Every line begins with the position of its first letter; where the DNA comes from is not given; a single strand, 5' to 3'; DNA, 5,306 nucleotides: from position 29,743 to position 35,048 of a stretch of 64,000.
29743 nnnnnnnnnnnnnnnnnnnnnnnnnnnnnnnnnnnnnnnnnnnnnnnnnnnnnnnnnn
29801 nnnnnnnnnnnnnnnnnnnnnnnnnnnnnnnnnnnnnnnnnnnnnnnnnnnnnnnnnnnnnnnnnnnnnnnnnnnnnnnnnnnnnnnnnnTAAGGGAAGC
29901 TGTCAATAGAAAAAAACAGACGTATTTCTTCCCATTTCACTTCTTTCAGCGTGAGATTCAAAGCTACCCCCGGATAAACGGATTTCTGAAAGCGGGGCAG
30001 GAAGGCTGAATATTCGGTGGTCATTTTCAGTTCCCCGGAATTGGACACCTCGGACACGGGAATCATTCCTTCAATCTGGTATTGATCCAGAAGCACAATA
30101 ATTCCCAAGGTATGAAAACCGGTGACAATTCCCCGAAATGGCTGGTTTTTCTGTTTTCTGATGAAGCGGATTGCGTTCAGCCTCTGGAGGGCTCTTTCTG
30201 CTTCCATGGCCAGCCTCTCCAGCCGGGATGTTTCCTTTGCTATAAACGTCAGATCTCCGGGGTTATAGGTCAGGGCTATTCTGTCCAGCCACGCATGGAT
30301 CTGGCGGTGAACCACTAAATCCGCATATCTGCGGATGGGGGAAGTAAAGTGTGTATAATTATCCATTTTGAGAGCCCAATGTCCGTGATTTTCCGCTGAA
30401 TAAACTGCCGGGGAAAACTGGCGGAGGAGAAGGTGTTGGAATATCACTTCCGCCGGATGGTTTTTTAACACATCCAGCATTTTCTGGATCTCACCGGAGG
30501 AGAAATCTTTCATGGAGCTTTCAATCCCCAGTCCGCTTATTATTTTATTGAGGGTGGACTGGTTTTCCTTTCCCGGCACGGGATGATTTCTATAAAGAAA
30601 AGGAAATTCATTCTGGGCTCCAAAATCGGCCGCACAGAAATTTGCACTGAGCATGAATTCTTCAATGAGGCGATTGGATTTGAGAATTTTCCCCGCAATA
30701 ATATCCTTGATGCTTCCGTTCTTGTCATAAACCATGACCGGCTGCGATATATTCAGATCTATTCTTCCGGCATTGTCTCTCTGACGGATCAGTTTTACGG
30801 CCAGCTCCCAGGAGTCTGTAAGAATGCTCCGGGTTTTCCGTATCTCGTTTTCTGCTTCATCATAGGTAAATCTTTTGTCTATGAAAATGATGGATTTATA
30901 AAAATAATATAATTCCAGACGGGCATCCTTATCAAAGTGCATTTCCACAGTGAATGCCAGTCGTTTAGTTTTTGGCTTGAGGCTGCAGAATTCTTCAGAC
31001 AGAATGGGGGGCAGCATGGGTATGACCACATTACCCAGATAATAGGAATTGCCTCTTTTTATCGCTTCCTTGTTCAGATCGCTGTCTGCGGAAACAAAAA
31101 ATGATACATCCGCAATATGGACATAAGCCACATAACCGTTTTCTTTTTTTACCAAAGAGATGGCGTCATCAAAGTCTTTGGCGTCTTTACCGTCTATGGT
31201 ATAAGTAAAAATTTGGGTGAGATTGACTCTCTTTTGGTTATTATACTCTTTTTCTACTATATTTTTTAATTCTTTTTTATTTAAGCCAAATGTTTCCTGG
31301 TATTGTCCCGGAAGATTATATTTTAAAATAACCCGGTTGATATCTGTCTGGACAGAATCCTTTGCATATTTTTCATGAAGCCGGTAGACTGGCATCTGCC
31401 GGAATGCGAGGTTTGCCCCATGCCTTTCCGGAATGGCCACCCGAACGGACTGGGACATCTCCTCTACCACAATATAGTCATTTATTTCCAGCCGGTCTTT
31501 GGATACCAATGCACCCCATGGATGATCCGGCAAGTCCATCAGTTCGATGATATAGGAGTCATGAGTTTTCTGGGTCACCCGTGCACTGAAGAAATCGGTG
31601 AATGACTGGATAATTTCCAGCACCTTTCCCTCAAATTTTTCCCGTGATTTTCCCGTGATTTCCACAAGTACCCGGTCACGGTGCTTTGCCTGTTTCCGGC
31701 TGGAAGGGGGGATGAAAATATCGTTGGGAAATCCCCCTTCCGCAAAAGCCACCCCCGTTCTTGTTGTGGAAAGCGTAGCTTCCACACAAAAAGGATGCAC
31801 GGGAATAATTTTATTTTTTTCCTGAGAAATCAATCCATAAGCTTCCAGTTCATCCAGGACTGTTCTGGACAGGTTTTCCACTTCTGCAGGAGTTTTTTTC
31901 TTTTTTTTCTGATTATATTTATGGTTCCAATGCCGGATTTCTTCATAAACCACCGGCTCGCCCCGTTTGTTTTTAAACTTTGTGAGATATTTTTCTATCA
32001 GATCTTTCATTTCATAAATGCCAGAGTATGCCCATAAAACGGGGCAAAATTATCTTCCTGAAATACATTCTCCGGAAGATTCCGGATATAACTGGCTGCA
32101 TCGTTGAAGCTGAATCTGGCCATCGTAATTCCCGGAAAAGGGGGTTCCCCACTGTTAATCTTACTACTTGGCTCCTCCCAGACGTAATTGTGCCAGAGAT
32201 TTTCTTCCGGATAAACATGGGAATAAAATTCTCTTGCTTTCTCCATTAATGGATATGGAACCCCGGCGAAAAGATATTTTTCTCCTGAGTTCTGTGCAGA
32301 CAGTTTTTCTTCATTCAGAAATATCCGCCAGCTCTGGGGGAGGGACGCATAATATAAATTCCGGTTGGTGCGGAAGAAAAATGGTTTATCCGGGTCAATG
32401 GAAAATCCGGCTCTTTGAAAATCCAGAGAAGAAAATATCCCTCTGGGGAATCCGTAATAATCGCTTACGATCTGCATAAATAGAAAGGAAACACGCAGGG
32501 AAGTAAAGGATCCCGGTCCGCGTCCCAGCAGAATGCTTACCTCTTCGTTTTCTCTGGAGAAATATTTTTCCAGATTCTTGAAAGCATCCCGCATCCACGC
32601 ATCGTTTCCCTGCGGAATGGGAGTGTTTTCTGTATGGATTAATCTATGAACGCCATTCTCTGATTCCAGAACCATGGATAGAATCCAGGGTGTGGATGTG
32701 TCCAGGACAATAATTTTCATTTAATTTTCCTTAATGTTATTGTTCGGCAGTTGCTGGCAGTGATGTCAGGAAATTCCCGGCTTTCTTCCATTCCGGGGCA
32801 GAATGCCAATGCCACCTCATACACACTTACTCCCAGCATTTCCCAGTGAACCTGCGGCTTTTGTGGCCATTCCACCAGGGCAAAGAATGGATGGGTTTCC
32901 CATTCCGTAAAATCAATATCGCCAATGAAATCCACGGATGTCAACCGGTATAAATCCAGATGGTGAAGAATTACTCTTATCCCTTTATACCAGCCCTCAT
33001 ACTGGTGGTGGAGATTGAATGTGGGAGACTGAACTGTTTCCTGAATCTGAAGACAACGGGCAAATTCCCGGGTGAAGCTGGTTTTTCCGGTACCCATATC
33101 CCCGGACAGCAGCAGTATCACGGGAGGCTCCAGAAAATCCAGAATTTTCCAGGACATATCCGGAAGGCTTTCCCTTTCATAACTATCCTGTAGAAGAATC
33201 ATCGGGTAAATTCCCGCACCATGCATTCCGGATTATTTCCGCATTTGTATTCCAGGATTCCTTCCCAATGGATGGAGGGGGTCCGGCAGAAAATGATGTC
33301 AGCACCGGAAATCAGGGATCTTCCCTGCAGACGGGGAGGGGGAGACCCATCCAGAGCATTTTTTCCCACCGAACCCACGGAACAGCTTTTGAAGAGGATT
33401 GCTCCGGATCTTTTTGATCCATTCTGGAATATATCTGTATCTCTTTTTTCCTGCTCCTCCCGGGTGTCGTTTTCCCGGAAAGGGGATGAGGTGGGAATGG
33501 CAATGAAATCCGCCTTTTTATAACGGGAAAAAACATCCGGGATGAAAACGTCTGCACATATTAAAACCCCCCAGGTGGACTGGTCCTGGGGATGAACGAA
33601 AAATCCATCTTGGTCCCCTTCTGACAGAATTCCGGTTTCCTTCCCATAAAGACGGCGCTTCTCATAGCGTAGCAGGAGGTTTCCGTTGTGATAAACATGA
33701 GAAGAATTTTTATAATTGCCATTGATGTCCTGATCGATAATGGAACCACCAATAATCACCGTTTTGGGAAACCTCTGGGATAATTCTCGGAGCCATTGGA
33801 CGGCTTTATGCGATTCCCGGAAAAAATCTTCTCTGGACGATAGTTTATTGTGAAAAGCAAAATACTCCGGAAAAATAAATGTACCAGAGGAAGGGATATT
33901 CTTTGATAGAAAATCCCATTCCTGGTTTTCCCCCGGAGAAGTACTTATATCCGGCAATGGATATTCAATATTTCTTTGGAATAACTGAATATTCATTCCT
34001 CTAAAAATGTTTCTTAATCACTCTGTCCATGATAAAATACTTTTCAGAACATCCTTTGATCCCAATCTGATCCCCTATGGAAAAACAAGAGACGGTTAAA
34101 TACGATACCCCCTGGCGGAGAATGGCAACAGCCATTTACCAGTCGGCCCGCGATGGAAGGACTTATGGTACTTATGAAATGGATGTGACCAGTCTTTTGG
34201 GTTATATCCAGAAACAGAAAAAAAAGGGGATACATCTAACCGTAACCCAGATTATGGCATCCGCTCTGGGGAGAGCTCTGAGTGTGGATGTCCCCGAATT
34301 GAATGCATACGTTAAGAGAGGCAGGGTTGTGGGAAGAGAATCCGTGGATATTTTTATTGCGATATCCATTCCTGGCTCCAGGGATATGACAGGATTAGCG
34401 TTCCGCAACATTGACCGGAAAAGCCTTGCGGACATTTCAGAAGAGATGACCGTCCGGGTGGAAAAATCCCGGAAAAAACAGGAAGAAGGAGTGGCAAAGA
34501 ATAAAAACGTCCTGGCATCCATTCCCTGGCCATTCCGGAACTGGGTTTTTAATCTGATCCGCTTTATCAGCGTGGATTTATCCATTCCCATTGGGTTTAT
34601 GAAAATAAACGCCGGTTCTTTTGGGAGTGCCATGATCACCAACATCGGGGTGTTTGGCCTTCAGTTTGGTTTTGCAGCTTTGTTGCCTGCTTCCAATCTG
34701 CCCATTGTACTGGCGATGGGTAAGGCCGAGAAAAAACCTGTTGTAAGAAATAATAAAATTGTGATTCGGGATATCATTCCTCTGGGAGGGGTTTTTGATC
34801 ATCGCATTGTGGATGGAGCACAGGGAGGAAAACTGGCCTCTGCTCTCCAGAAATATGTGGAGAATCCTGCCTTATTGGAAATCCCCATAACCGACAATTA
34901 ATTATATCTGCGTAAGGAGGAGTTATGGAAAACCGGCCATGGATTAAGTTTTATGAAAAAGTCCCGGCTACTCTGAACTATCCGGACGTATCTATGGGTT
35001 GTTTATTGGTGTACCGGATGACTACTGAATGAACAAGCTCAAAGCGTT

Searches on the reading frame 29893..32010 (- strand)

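Call 18: search_protein_families(library=pfam, proteins=[window:29893-32010:-], max_evalue=0.001)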
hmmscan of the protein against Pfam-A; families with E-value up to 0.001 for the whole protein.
window:29893-32010:- (706 aa): 4 families
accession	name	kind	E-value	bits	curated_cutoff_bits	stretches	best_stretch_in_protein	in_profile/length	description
PF00773.25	RNB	-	3.4e-94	316.2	29.3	1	261-576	1-325/326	RNB domain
PF17876.7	CSD2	-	1e-08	35.6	26.2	1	94-134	9-50/74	Cold shock domain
PF08206.17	OB_RNB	-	1.8e-06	28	24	1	80-133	3-58/58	Ribonuclease B OB domain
PF00575.29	S1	-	0.0002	22.1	22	0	620-658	3-40/74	S1 RNA binding domain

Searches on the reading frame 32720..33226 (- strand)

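Call 18: search_protein_families(library=pfam, proteins=[window:32720-33226:-], max_evalue=0.001)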
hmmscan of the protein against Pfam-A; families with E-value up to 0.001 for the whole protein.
window:32720-33226:- (169 aa): 2 families
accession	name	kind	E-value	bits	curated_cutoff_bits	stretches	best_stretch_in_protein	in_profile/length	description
PF02367.23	TsaE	-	1.1e-24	87.3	26.6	1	22-124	8-105/128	Threonylcarbamoyl adenosine biosynthesis protein TsaE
PF13191.12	AAA_16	-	0.00071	20.5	32.6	1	36-90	25-82/167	AAA ATPase domain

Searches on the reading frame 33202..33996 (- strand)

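Call 18: search_protein_families(library=pfam, proteins=[window:33202-33996:-], max_evalue=0.001)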
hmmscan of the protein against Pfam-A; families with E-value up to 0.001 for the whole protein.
window:33202-33996:- (265 aa): 1 family
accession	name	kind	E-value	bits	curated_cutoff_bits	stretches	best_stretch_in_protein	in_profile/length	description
PF00795.27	CN_hydrolase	-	0.00025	20.9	23.2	1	41-159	37-161/256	Carbon-nitrogen hydrolase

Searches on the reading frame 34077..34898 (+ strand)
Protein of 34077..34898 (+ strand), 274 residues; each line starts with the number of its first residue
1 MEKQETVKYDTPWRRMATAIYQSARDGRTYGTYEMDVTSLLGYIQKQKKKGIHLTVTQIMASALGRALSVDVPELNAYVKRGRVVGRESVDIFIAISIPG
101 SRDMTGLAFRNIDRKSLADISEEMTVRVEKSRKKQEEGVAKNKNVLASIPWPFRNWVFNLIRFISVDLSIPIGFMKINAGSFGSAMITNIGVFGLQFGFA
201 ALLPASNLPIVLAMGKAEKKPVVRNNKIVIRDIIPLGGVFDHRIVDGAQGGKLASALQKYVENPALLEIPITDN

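Call 3: search_protein_families(library=pfam, proteins=[window:34077-34898:+], max_evalue=0.1)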
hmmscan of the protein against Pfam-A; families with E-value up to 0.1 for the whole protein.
window:34077-34898:+ (274 aa): 2 families
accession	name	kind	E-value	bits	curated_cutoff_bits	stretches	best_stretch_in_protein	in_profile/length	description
PF00198.28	2-oxoacid_dh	-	1.5e-30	106.8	23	2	183-267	148-230/232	2-oxoacid dehydrogenases acyltransferase (catalytic domain)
PF01597.25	GCV_H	-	0.081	13.3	22.2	0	43-89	9-56/122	Glycine cleavage H-protein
